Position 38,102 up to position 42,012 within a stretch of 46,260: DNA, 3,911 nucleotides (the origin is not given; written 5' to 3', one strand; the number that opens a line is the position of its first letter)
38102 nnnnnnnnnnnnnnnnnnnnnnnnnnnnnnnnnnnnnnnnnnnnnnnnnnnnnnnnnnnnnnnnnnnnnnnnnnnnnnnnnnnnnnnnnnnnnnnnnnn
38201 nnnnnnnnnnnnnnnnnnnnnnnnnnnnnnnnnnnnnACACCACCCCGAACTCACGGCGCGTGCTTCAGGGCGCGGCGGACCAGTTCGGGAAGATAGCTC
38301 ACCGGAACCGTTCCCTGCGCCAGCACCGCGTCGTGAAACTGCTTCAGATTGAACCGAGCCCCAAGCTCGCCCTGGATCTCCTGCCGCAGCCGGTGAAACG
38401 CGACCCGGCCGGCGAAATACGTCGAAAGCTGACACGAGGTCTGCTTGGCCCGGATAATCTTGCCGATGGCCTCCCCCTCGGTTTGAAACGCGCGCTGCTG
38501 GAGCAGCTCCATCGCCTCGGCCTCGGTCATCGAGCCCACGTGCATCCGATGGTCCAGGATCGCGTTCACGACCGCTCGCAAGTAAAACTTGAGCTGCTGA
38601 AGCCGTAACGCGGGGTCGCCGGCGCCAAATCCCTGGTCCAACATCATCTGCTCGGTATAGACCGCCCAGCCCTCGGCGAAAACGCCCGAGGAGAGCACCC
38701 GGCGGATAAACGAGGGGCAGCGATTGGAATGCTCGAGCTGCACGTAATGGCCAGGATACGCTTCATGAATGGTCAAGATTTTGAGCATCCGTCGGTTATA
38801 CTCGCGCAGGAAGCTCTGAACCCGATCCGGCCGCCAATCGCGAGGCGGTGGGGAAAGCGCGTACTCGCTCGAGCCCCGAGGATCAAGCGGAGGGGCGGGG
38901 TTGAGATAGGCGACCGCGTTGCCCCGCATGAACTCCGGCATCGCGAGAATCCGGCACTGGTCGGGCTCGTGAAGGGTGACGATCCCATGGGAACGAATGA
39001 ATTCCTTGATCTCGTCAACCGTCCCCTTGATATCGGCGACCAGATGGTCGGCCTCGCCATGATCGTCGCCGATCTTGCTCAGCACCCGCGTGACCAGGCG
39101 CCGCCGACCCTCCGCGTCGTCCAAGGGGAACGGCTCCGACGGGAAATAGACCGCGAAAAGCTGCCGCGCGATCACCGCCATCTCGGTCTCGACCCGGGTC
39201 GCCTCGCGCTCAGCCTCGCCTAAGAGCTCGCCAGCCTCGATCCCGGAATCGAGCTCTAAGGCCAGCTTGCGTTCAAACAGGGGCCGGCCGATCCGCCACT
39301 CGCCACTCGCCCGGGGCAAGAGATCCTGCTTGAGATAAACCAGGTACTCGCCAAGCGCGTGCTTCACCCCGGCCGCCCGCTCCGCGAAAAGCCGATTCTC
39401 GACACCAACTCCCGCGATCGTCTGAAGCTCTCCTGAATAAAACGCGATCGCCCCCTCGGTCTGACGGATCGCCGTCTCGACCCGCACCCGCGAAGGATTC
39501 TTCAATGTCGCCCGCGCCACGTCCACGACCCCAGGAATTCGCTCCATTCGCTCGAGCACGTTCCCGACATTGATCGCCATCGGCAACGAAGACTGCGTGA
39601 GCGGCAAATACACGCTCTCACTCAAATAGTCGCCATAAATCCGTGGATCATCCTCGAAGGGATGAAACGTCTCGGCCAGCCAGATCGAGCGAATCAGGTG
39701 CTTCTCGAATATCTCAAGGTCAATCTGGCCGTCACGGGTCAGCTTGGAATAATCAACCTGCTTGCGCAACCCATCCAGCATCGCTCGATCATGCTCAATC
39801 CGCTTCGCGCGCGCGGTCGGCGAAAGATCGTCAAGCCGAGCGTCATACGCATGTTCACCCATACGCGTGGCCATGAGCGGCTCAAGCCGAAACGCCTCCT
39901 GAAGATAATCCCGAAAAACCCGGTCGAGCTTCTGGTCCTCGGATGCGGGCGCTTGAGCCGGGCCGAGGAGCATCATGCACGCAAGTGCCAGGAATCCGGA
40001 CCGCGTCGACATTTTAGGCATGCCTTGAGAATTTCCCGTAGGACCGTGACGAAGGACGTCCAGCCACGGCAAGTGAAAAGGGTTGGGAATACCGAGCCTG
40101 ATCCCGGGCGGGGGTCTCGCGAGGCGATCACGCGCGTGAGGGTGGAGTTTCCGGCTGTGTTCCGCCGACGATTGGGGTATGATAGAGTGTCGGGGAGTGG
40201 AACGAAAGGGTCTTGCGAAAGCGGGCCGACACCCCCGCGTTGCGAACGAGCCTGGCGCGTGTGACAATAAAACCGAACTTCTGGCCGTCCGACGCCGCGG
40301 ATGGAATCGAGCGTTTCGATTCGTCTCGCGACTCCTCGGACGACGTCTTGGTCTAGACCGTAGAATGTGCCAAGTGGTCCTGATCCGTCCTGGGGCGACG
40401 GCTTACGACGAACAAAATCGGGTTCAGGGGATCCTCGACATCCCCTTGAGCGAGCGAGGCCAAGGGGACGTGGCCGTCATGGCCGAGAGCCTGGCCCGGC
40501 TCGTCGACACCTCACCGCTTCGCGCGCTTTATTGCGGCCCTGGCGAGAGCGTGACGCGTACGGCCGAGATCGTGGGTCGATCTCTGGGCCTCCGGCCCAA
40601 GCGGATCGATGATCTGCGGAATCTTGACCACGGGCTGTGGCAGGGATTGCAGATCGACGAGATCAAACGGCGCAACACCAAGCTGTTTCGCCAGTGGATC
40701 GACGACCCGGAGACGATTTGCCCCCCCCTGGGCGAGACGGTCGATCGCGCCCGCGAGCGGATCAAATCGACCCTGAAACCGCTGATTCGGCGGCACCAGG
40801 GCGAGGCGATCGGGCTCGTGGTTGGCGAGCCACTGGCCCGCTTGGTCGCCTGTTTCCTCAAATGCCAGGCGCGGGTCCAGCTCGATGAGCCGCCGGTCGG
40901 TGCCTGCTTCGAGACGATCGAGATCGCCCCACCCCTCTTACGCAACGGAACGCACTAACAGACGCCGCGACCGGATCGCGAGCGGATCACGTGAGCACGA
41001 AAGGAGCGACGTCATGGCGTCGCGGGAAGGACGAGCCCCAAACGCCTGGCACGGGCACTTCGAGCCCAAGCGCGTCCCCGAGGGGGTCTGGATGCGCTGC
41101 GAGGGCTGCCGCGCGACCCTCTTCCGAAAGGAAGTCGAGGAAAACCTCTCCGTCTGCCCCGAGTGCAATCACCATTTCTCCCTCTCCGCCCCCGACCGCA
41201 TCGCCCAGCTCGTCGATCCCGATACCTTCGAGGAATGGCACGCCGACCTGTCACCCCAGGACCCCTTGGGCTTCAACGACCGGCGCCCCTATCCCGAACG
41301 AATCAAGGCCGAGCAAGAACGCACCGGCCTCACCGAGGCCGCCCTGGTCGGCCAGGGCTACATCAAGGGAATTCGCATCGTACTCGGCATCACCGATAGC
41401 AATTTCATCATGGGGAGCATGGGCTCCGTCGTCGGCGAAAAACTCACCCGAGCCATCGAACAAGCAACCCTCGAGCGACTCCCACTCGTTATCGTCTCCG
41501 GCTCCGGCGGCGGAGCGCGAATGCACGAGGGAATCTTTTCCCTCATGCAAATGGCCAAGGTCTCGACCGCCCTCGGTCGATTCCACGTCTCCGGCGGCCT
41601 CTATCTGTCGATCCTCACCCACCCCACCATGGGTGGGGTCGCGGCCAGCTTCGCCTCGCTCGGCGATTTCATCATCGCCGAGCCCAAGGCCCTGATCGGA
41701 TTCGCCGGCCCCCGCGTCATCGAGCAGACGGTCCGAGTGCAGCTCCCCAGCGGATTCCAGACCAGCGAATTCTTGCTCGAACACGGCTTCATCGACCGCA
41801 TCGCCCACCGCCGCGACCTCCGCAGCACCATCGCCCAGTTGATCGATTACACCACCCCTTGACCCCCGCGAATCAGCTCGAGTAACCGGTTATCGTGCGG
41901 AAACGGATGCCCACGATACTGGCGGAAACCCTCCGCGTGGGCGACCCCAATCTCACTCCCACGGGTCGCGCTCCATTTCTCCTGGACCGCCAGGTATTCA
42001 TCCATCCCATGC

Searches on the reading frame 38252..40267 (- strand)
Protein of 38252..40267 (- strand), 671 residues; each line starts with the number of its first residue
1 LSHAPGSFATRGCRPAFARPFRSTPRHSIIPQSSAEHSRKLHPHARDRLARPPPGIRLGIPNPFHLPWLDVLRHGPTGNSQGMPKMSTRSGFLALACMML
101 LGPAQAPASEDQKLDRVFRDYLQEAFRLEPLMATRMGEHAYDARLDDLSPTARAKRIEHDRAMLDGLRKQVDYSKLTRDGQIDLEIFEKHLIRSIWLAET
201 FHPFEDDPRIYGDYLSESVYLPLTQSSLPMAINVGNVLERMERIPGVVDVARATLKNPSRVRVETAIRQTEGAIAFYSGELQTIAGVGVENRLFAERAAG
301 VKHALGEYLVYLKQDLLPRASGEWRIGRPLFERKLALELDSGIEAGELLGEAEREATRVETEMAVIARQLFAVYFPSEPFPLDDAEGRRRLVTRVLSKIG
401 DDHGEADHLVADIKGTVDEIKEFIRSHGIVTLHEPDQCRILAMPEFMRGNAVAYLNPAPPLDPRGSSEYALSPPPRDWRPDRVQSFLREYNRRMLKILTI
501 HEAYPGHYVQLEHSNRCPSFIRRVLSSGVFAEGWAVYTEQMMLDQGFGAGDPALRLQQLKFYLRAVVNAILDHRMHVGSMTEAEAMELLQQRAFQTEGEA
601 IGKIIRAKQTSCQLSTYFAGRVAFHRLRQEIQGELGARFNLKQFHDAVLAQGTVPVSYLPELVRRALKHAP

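Call 31: search_protein_families(library=pfam, proteins=[window:38252-40267:-], max_evalue=0.01)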
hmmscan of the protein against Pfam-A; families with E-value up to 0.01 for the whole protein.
window:38252-40267:- (671 aa): 2 families
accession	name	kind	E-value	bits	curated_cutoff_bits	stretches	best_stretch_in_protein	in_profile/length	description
PF05960.17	DUF885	-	7.4e-98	329.9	32.4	1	130-663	1-532/532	Bacterial protein of unknown function (DUF885)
PF17273.7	DUF5338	-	0.0043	17.6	25.9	0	611-658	12-59/69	Family of unknown function (DUF5338)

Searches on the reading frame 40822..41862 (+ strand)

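Call 59: search_protein_families(library=pfam, proteins=[window:40822-41862:+], max_evalue=0.0001)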
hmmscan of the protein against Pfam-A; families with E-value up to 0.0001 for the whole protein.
window:40822-41862:+ (346 aa): 2 families
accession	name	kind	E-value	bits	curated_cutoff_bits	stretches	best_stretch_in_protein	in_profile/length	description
PF01039.27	Carboxyl_trans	-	1.7e-13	50.5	22.3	1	169-303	42-176/493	Carboxyl transferase domain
PF17848.7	Zn_ribbon_ACC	-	4e-10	40.1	24.5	1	90-115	1-26/26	Acetyl-CoA carboxylase zinc finger domain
